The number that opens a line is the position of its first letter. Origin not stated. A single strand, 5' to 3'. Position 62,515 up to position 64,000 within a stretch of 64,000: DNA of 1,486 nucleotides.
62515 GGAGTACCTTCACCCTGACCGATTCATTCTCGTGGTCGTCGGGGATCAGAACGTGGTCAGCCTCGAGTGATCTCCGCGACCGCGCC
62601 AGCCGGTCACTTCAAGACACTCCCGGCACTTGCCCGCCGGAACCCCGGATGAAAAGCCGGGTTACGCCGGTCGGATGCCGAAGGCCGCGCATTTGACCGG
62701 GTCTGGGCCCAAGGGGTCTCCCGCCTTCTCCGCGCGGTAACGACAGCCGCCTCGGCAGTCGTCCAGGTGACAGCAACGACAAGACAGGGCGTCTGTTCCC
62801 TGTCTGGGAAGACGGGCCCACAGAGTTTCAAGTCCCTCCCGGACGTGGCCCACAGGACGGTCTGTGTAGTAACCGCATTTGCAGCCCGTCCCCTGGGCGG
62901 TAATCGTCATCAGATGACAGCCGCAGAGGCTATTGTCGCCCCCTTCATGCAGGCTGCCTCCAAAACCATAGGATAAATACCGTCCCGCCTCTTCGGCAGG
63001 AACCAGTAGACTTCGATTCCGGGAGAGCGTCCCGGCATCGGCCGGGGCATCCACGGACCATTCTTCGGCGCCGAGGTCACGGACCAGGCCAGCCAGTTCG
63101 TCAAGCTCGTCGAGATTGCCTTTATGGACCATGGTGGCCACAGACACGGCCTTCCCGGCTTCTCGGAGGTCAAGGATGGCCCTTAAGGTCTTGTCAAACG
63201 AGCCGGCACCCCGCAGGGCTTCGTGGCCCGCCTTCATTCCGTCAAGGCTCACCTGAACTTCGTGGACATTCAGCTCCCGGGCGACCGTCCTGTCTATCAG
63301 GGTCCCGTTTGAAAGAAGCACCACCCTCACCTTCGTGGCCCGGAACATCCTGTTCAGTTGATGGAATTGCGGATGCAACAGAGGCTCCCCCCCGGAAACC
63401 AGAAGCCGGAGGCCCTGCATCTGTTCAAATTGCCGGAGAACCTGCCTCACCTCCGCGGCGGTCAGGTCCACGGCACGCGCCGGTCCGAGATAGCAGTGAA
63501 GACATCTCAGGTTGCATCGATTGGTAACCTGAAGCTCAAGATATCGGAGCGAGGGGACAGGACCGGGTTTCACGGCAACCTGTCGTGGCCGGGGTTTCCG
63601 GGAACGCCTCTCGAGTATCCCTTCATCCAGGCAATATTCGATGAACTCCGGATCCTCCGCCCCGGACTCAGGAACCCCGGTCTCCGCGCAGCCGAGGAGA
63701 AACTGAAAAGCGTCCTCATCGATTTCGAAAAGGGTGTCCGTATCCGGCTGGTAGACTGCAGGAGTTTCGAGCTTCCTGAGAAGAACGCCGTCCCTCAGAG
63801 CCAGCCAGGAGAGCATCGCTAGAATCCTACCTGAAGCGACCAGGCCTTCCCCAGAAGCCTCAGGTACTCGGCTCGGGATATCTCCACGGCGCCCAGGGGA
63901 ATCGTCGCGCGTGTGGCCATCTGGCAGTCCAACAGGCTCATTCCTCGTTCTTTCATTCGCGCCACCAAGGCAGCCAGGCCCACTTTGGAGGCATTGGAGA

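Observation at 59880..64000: aat-coupled radical SAM/SPASM enzyme with a PqqD-like N-terminal domain next to a secreted M16 peptidase pair (RiPP-like logic, no precursor seen)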

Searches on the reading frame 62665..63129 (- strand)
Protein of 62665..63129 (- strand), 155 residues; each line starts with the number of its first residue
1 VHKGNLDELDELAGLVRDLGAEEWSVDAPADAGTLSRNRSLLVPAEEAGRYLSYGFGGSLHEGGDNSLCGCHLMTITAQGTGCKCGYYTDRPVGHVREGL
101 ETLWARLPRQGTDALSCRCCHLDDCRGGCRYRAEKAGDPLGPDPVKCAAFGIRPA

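Call 5: search_protein_families(library=pfam, proteins=[window:62665-63129:-], max_evalue=10)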
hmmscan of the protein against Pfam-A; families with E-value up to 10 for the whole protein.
seq(155 aa): 0 families
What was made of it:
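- On SPASM subfamily: Pfam SPASM gives no hit (call 5).
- Closest known: PqqD/PqqE. Different: Pfam PqqD gives no hit (call 5).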

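Call 60: search_protein_families(library=ncbifam, proteins=[window:62665-63129:-], max_evalue=10)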
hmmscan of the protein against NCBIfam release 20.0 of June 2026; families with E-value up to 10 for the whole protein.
seq(155 aa): 8 families
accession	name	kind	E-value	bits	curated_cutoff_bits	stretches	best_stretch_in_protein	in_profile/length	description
TIGR04085.1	rSAM_more_4Fe4S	domain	0.0017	18.8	27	1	69-138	1-84/93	SPASM domain-containing protein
TIGR04304.1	GeoRSP_SPASM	equivalog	0.064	12.4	300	1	116-140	260-285/293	GeoRSP system SPASM domain protein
TIGR04347.1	pseudo_SAM_Halo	equivalog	0.072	12.3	525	1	84-144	317-381/390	TIGR04347 family pseudo-SAM/SPASM protein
TIGR04303.1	GeoRSP_rSAM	equivalog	0.13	11.8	400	1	66-144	237-322/325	GeoRSP system radical SAM/SPASM protein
TIGR02109.1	PQQ_syn_pqqE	equivalog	0.15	10.9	381.35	1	1-47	154-200/358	pyrroloquinoline quinone biosynthesis protein PqqE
TIGR04055.1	rSAM_NirJ2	equivalog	0.48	9.9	500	1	67-134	236-308/326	putative heme d1 biosynthesis radical SAM protein NirJ2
TIGR04053.2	TIGR04053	equivalog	0.48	9.6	395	0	1-26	158-183/366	TIGR04053 family radical SAM/SPASM domain-containing protein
TIGR04083.1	rSAM_pep_methan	hypoth_equivalog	0.71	8.7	300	1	115-144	296-327/376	TIGR04083 family peptide-modifying radical SAM enzyme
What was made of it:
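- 62689..62925 (-): Divergent SPASM-type auxiliary-cluster region (residues 298-376) with seven invariant Cys. The usual eighth Cys (position 259) is Ala in this protein. TIGR04085 scores 18.8 bits, below the cutoff of 27, but covers model positions 1-84 of 93 (call 60).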

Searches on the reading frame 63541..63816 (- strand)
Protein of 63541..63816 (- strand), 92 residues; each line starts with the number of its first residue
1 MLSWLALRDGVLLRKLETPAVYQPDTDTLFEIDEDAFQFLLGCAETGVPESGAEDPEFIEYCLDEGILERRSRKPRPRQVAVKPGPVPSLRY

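Call 5: search_protein_families(library=pfam, proteins=[window:63541-63816:-], max_evalue=10)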
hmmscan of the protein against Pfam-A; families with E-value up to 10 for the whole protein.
seq(92 aa): 0 families

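Call 40: search_solved_structures(query=A3, max_evalue=10, show_alignments=3)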
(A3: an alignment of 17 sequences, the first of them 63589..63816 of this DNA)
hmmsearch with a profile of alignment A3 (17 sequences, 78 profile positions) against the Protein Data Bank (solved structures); distinct sequences matched with E-value up to 10: 2.
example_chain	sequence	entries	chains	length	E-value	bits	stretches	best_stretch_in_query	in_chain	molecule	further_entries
7ue2_A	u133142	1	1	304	0.0013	21.6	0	27-56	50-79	RPB_PLP3_R6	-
7b6d_B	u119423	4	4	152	0.45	13.5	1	28-51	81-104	GEO08327p1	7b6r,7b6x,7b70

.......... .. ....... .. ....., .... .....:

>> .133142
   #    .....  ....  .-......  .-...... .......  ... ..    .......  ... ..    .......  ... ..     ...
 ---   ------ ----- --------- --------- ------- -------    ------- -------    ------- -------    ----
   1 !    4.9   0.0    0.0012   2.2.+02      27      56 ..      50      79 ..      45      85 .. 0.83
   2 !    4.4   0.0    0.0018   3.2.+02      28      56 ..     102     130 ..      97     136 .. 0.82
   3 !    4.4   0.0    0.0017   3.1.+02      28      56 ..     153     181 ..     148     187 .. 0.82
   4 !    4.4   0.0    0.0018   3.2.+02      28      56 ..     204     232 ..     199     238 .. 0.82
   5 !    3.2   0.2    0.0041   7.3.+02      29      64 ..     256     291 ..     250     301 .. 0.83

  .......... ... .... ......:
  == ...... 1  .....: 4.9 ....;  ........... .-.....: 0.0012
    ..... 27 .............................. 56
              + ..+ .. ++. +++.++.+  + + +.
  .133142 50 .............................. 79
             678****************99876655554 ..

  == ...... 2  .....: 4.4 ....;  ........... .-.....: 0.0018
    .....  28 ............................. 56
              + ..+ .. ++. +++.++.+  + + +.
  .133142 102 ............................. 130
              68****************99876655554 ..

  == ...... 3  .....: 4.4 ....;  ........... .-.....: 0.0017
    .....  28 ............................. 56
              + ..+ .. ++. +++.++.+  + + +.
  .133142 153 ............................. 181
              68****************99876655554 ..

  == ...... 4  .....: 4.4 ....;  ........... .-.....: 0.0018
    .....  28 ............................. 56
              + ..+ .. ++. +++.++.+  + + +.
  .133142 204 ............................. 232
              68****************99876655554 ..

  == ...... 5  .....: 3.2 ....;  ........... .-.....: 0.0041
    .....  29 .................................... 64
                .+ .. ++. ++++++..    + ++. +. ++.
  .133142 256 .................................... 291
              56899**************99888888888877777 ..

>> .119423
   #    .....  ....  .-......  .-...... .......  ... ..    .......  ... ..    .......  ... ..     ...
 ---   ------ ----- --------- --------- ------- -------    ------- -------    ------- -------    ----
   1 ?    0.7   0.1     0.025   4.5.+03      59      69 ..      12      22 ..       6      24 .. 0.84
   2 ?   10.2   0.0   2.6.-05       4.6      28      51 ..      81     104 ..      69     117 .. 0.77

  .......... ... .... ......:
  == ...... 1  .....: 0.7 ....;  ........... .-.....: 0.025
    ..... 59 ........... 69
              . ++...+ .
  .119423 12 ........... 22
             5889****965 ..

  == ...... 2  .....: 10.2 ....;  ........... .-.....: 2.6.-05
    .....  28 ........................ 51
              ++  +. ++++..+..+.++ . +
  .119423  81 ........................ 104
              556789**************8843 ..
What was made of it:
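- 63592..63816 (-): N-terminal RRE-like winged-helix domain (residues 1-75). No sequence-profile match (calls 5, 40).
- On RRE / PqqD-like domain: A profile search of PDB sequences finds no RRE (call 40).
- Checked: A PDB profile search gave no PqqD/RRE chain, only two chance matches (call 40).
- Tried and rejected: Profile search of PDB sequences with the N-domain alignment: only chance hits (call 40).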

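Call 45: predict_structure(alignment_id=A3)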
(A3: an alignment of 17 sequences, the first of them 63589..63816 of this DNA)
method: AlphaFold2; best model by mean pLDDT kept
length: 76 residues; sequences in the alignment: 17
mean_pLDDT: 88.9   pTM: 0.74
mean pLDDT of the five models: 88.9, 87.2, 86.7, 86.2, 85.1
residues with pLDDT >= 90: 52; 70-90: 21; 50-70: 3; < 50: 0
segments of 3 or more residues with pLDDT < 50: none
pLDDT, mean of each block of 10 residues (from residue 1): 86 93 93 93 89 85 93 75
secondary structure, 60 per line:
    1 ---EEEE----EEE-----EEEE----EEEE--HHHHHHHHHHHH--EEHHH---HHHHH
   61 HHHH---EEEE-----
elements in order: E4-7 E12-14 E20-23 E28-31 H34-45 H56-64 E68-71
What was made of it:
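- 63592..63816 (-): AlphaFold model of the domain alone, pLDDT 88.9 (call 45).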

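Call 47: fold_search(model_id=the predicted structure, library=pdb)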
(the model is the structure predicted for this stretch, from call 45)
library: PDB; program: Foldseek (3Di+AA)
matches with E <= 10: 301; with E <= 0.001: 0
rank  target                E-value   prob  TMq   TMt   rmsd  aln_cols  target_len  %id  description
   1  5v1v_A                4.4e-02  1.00  0.64  0.56   4.8        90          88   13  TbiB1 in Complex with the TbiA(alpha) Leader Peptide (released 2018-09-05)
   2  4v1t_B                2.6e-01  0.82  0.52  0.08   4.8        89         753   12  Heterocyclase in complex with substrate and Cofactor (released 2015-01-14)
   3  5v1u_C                3.7e-01  0.80  0.43  0.39   7.5        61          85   16  TbiB1 in Complex with the TbiA(beta) Leader Peptide (released 2018-09-05)
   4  5v1u_A                4.4e-01  0.95  0.61  0.56   4.5        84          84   15  TbiB1 in Complex with the TbiA(beta) Leader Peptide (released 2018-09-05)
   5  4bs9                  4.4e-01  0.72  0.54  0.08   4.8        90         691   11  Structure of the heterocyclase TruD (released 2013-11-06)
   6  5v1u_B                5.5e-01  0.72  0.43  0.39   7.5        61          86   16  TbiB1 in Complex with the TbiA(beta) Leader Peptide (released 2018-09-05)
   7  5v1u_D                5.5e-01  0.69  0.43  0.39   7.5        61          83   16  TbiB1 in Complex with the TbiA(beta) Leader Peptide (released 2018-09-05)
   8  8t19_A                7.9e-01  0.75  0.57  0.52   3.6        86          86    8  RiPP precursor peptide recognition element (RRE) domain of Ocin-ThiF-like partner protein, PbtF, bound to an 8 residue (released 2024-06-12)
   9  4v1t_A                1.1e+00  0.41  0.47  0.07   4.4        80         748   14  Heterocyclase in complex with substrate and Cofactor (released 2015-01-14)
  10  5v1t_A                1.3e+00  0.60  0.52  0.10   6.0        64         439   17  Crystal structure of Streptococcus suis SuiB bound to precursor peptide SuiA (released 2017-08-30)
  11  8pz5_A                1.3e+00  0.54  0.59  0.13   4.7        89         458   10  Structure of ThcOx, solved at wavelength 3.099 A (released 2023-10-25)
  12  2kq0_MODEL_1_A        1.4e+00  0.47  0.30  0.56   3.9        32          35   22  Human NEDD4 3rd WW Domain Complex with Ebola Zaire Virus Matrix Protein VP40 Derived Peptide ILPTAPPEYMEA (released 2010-11-03)
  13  2ltv_MODEL_1_A        1.5e+00  0.41  0.31  0.57   3.8        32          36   16  YAP WW2 in complex with a Smad7 derived peptide (released 2012-11-21)
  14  4v1v_B                1.5e+00  0.33  0.48  0.07   4.5        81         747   14  Heterocyclase in complex with substrate and Cofactor (released 2015-01-14)
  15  3ond_B                1.6e+00  0.33  0.34  0.06   8.6        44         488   30  Crystal structure of Lupinus luteus S-adenosyl-L-homocysteine hydrolase in complex with adenosine (released 2011-08-31)
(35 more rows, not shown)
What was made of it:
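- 63592..63816 (-): Foldseek top hits are nearly all RRE domains (call 47).
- On RRE / PqqD-like domain: Foldseek top hits are nearly all RREs (call 47).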

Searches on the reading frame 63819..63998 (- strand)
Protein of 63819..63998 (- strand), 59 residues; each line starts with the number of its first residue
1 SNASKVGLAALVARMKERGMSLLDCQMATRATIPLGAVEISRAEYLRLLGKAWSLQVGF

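Call 3: search_protein_families(library=pfam, proteins=[window:63819-63998:-], max_evalue=0.01)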
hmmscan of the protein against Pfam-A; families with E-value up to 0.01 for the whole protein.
window:63819-63998:- (59 aa): 1 family
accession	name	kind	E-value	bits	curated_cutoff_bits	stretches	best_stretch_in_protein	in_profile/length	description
PF03588.20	Leu_Phe_trans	-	1.2e-08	35.1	22.7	1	1-41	131-171/171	Leucyl/phenylalanyl-tRNA protein transferase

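Call 4: search_protein_families(library=ncbifam, proteins=[window:63819-63998:-], max_evalue=0.01)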
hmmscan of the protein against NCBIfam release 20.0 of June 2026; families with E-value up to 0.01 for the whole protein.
window:63819-63998:- (59 aa): 1 family
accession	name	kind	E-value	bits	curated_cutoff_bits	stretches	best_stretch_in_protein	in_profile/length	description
TIGR00667.1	aat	equivalog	9.5e-10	38.3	143.55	1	2-54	132-184/193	leucyl/phenylalanyl-tRNA--protein transferase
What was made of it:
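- Checked: aat: the fragment 63819-63998 (-) matches Pfam Leu_Phe_trans and TIGR00667 (calls 3, 4).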
